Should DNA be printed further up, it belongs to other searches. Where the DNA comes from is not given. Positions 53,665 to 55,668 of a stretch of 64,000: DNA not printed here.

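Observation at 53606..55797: AT-rich GmrSD-like (DUF262-DUF1524) type IV restriction gene plus YefM-like pseudogene inserted between nuoF and nuoG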

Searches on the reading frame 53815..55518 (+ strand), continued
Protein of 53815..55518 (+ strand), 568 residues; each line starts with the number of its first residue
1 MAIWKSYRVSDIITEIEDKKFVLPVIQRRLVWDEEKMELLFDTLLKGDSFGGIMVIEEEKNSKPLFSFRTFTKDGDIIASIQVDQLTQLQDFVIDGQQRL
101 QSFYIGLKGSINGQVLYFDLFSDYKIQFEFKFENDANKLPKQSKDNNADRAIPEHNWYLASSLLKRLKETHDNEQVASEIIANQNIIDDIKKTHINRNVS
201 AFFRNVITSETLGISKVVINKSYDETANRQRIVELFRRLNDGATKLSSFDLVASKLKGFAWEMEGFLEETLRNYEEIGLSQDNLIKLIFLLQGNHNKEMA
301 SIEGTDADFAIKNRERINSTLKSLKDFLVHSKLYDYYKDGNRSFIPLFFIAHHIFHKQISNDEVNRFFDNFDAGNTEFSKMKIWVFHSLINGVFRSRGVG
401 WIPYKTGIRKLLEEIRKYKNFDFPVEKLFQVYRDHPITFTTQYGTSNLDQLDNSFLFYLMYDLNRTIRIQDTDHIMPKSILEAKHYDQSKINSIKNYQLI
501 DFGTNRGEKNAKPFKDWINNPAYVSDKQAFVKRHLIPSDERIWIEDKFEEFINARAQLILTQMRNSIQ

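Call 24: find_encoding_contigs(protein=P0036, flank=6000, max_places=3)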
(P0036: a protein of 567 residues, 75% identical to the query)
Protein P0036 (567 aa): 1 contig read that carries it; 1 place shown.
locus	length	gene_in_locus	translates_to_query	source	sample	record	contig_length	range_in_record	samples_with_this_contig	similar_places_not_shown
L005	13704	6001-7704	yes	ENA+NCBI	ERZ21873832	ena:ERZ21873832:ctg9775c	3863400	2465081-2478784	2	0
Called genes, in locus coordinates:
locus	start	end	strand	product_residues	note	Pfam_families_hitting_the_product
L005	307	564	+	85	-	PF02604:PhdYeFM_antitox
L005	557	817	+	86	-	PF06769:YoeB_toxin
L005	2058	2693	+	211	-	PF16264:SatD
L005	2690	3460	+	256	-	-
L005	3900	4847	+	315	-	PF14022:DUF4238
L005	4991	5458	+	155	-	PF11136:DUF2889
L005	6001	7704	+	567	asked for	PF03235:GmrSD_N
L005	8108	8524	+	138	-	PF05015:HigB-like_toxin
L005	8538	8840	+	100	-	PF01381:HTH_3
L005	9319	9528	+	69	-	-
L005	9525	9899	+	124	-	PF01850:PIN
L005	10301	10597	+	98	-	PF04365:BrnT_toxin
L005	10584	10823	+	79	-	-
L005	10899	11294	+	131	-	PF10000:ACT_3, PF13840:ACT_7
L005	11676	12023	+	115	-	-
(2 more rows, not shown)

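Call 29: search_solved_structures(query=window:53815-55518:+, max_evalue=1, show_alignments=2)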
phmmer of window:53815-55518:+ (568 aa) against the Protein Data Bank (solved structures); distinct sequences matched with E-value up to 1: 2.
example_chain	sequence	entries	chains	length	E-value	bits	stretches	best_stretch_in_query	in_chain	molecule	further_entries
7p9k_A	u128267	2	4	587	3.1e-15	59.4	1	10-568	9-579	DUF262 domain-containing protein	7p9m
9i1w_Lb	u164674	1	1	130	0.31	13.2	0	298-329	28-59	60S ribosomal protein L29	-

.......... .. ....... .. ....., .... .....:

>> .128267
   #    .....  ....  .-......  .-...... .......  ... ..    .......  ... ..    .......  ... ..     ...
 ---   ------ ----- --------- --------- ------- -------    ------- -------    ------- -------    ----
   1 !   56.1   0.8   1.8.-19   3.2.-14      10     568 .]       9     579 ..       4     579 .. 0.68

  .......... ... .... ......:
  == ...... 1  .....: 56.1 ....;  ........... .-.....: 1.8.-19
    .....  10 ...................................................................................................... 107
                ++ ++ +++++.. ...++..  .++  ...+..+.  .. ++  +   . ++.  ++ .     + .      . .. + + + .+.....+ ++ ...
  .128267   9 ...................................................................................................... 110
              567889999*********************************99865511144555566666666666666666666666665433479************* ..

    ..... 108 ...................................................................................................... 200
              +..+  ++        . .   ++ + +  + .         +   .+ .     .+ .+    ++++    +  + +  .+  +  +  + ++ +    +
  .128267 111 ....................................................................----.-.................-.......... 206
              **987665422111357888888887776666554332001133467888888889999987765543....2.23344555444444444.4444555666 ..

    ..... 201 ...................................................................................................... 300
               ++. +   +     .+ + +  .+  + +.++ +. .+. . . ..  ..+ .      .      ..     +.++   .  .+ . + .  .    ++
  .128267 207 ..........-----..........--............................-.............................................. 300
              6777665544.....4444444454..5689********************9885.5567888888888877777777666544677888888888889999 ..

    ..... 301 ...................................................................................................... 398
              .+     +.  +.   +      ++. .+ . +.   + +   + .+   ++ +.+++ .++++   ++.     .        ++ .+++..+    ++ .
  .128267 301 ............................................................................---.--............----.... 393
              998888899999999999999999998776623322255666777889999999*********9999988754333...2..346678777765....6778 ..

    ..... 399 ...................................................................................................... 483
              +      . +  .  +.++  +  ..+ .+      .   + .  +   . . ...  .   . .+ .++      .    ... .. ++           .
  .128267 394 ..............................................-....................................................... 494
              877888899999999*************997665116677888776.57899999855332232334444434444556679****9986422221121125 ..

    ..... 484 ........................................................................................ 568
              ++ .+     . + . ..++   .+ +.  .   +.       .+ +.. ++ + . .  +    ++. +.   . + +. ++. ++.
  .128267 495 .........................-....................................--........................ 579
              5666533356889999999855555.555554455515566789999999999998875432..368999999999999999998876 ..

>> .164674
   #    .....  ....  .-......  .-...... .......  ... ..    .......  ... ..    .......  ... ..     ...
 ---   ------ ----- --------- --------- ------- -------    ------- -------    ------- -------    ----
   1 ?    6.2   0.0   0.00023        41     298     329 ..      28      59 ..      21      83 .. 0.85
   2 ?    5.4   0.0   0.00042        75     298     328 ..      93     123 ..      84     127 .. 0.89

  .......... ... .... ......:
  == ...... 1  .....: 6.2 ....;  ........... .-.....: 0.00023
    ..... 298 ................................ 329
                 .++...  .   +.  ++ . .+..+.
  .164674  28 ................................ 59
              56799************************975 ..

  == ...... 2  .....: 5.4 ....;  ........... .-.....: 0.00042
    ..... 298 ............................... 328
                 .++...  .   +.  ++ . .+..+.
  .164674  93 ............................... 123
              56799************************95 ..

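Call 55: search_protein_families(library=pfam, alignment_id=A2, max_evalue=0.1)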
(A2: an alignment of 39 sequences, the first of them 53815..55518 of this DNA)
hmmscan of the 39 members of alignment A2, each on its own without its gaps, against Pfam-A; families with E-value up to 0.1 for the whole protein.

A. member 1, window:53815-55518:+ (568 aa): 2 families
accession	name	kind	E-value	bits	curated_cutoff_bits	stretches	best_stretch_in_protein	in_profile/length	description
PF03235.19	GmrSD_N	-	1.7e-22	80.9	33.2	1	10-256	2-198/199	GmrSD restriction endonuclease, N-terminal domain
PF17811.6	JHD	-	0.086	13.7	23.4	0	156-192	31-68/104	Jumonji helical domain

B. families by the number of members that match (of 39 scanned): 15 families
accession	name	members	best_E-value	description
PF03235.19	GmrSD_N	39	6.3e-27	GmrSD restriction endonuclease, N-terminal domain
PF07510.16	GmrSD_C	30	6.1e-07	GmrSD restriction endonucleases, C-terminal domain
PF17811.6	JHD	12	0.0091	Jumonji helical domain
PF14300.12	DMP19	4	0.0042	DMP19-like protein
PF13395.12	HNH_4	4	0.058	HNH endonuclease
PF02435.22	Glyco_hydro_68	3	0.015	Levansucrase/Invertase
PF04358.19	DsrC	2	0.012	DsrC like protein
PF19743.5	ASTN1_2_fn3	1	0.0051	ASTN1/2 Fn3 domain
PF23297.2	ACP_SdgA_C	1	0.0092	Highly reducing polyketide synthase sdgA, C-terminal ACP domain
PF03147.19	FDX-ACB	1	0.016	Ferredoxin-fold anticodon binding domain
PF11829.13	DUF3349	1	0.019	Protein of unknown function (DUF3349)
PF00311.23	PEPcase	1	0.019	Phosphoenolpyruvate carboxylase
PF02666.20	PS_Dcarbxylase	1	0.037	Phosphatidylserine decarboxylase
PF00587.30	tRNA-synt_2b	1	0.052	tRNA synthetase class II core domain (G, H, P, S and T)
PF24505.1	Ig_TMEM131homol_6th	1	0.072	TMEM131 homolog sixth Ig-like domain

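Call 60: predict_structure(alignment_id=A2)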
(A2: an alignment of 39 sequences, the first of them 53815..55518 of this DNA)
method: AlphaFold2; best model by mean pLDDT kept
length: 568 residues; sequences in the alignment: 39
mean_pLDDT: 79.9   pTM: 0.63
mean pLDDT of the five models: 79.9, 79.7, 78.4, 74.2, 73.1
residues with pLDDT >= 90: 219; 70-90: 198; 50-70: 120; < 50: 31
segments of 3 or more residues with pLDDT < 50: 20-24, 75-81, 241-246, 396-401
pLDDT, mean of each block of 10 residues (from residue 1): 73 66 50 77 81 64 56 48 53 65 80 87 89 90 66 90 92 94 93 95 91 73 67 61 51 64 76 84 83 67 78 93 94 85 85 94 91 83 93 59 63 89 93 82 90 90 83 90 93 91 64 88 87 93 95 96 89
secondary structure, 60 per line:
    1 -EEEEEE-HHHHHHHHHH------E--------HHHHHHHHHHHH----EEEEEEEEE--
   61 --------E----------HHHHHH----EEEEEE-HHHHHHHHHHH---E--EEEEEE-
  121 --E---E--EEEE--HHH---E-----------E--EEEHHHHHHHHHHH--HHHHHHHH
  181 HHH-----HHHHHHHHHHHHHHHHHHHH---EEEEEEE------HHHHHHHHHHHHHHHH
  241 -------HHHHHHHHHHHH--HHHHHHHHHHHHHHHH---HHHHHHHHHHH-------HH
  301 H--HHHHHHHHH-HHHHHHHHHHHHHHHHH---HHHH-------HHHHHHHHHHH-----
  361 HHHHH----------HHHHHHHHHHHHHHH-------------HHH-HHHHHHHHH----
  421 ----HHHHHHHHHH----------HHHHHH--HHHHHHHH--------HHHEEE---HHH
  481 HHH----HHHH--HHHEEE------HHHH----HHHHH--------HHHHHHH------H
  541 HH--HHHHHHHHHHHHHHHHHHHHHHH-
elements in order: E2-7 H9-18 H34-45 E50-58 H80-85 E90-95 H97-107 E114-119 E130-133 E157-159 H160-170 H173-183 H189-208 E212-218 H225-240 H248-259 H262-277 H281-291 H304-312 H314-330 H334-337 H345-355 H361-365 H376-390 H408-416 H425-434 H445-450 H453-460 E472-474 H478-483 H488-491 E497-499 H506-509 H514-518 H527-533 H545-567

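Call 63: fold_search(model_id=the predicted structure, library=pdb)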
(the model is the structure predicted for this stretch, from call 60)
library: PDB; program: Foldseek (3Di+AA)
matches with E <= 10: 30; with E <= 0.001: 3
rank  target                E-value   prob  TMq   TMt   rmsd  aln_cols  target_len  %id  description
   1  7p9k_A                5.2e-17  1.00  0.36  0.36  20.8       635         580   18  BrxU, GmrSD-family Type IV restriction enzyme (released 2021-12-08)
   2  7p9m_A                5.1e-15  1.00  0.37  0.37  22.1       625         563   19  BrxU, GmrSD-family Type IV restriction enzyme (released 2021-12-08)
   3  7p9m_B                1.3e-14  1.00  0.38  0.39  20.1       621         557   17  BrxU, GmrSD-family Type IV restriction enzyme (released 2021-12-08)
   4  8ee6_A                8.9e-01  0.03  0.07  0.03  23.0       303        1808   10  Cryo-EM Structure of human ABCA7 in PE/Ch nanodiscs (released 2022-12-21)
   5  5b4s_B                3.5e+00  0.06  0.08  0.14  16.5       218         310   11  Crystal Structure of GH80 chitosanase from Mitsuaria chitosanitabida (released 2017-02-01)
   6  8r7e_A                3.7e+00  0.02  0.09  0.07  24.6       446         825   10  MutSbeta bound to compound CHDI-00898647 in the canonical DNA-mismatch bound form (released 2024-11-27)
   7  9drl_B                4.0e+00  0.06  0.13  0.16  19.7       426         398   12  Cryo-EM structure of the T33-549 tetrahedral cage (released 2025-08-06)
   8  4w4r_A                4.0e+00  0.05  0.10  0.16  16.8       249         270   11  Crystal structure of ent-kaurene synthase BJKS from bradyrhizobium japonicum (released 2015-01-14)
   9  5b4s_A                4.4e+00  0.05  0.08  0.14  16.9       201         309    9  Crystal Structure of GH80 chitosanase from Mitsuaria chitosanitabida (released 2017-02-01)
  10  7xs6_A                4.4e+00  0.01  0.08  0.06  29.9       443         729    9  structure of a membrane-integrated glycosyltransferase with inhibitor (released 2023-05-17)
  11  4yxz                  4.8e+00  0.06  0.12  0.19  13.2       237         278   13  Computationally designed left-handed alpha/alpha toroid with 9 repeats (released 2015-12-16)
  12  9w3v_A                4.8e+00  0.02  0.09  0.08  18.3       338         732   10  Structure of Csm6 from Actinomyces procaprae in complex with cyclic hexa-adenylate (released 2026-03-04)
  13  7x5v_A                5.0e+00  0.01  0.07  0.11  19.9       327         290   13  NaVEh Sodium channel, and NaVEh from the coccolithophore Emiliania huxleyi (released 2022-06-01)
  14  9olq_A                5.2e+00  0.07  0.14  0.22  11.7       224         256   12  Designed allosteric facilitated dissociation switch AS1_K46L_E50W_K172W_E173Y in complex state THE (released 2025-08-20)
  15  4xly_B                5.7e+00  0.03  0.09  0.16  17.3       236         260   10  The complex structure of KS-D75C with substrate CPP (released 2015-02-04)
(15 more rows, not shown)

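Call 70: list_cluster_members(proteins=[P0001, P0121])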
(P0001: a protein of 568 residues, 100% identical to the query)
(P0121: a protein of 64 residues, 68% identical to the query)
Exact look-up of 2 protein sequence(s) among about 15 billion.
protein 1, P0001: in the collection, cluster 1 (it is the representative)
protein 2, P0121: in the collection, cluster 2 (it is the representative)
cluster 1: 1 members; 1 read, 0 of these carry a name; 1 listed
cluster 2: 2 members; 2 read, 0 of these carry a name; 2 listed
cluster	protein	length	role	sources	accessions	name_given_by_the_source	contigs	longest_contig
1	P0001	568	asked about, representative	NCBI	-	-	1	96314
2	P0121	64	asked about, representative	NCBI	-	-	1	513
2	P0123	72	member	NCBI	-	-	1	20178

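Call 71: find_encoding_contigs(protein=P0123, flank=8000, max_places=4)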
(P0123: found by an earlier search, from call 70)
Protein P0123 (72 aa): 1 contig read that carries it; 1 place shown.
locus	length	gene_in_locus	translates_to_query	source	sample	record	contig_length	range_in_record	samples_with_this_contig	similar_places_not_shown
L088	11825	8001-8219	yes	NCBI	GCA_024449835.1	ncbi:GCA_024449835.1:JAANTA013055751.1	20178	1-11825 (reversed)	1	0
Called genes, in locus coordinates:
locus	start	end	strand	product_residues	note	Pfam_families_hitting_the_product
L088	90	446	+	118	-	PF00507:Oxidored_q4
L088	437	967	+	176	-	PF01058:Oxidored_q6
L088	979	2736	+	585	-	PF00329:Complex1_30kDa, PF00346:Complex1_49kDa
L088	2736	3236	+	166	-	PF01257:2Fe-2S_thioredx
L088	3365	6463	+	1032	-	PF13231:PMT_2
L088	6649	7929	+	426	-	PF01512:Complex1_51K, PF10531:SLBB, PF10589:NADH_4Fe-4S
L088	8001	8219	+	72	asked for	-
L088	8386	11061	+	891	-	PF00111:Fer2 (weak), PF13510:Fer2_4, PF10588:NADH-G_4Fe-4S_3, PF22117:Fer4_Nqo3, PF04879:Molybdop_Fe4S4, PF22151:Fer4_NDSU1, PF00384:Molybdopterin, PF01568:Molydop_binding (weak)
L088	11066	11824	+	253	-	?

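Call 75: find_encoding_contigs(protein=P0040, flank=6000, max_places=2)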
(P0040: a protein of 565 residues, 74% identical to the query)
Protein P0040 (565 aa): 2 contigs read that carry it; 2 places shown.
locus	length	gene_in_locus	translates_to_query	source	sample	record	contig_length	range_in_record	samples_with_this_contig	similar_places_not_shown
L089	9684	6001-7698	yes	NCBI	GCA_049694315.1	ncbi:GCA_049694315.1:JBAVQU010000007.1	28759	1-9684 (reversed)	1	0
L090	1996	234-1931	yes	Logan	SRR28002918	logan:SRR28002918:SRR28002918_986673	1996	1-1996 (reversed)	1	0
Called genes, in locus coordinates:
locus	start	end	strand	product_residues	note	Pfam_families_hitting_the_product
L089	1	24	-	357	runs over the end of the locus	PF00365:PFK, PF01513:NAD_kinase (weak)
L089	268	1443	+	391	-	PF02670:DXP_reductoisom, PF08436:DXP_redisom_C, PF13288:DXPR_C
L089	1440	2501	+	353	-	PF02163:Peptidase_M50, PF00595:PDZ, PF13180:PDZ_2, PF17820:PDZ_6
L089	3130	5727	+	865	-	PF02463:SMC_N (faint), PF13476:AAA_23 (weak), PF13166:AAA_13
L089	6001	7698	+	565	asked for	PF03235:GmrSD_N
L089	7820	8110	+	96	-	-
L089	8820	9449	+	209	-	-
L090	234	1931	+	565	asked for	PF03235:GmrSD_N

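Call 76: find_encoding_contigs(protein=P0058, flank=6000, max_places=3)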
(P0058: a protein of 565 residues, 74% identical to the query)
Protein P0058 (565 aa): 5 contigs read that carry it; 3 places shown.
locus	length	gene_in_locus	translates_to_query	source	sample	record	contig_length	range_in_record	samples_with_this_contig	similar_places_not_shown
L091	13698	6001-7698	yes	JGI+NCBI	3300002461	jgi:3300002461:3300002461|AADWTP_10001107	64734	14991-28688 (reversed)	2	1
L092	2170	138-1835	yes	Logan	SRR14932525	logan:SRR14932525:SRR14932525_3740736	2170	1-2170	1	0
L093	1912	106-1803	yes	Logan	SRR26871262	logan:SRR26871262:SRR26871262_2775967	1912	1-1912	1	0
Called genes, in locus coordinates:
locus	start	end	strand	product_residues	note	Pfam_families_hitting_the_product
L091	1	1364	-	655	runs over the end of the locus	PF01555:N6_N4_Mtase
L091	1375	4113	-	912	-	PF00580:UvrD-helicase, PF13245:AAA_19, PF13604:AAA_30 (faint), PF13538:UvrD_C_2 (faint), PF13361:UvrD_C, PF12705:PDDEXK_1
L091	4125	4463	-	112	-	PF13560:HTH_31, PF12844:HTH_19, PF01381:HTH_3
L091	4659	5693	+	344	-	PF01381:HTH_3, PF13560:HTH_31 (weak), PF06114:Peptidase_M78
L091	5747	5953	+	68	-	-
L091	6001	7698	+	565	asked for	PF03235:GmrSD_N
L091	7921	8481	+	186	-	-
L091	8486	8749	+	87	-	-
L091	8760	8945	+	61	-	-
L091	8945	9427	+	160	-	-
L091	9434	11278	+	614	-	-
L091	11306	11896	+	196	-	-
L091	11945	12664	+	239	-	-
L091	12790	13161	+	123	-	-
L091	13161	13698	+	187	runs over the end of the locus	-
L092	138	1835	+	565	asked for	PF03235:GmrSD_N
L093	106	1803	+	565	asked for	PF03235:GmrSD_N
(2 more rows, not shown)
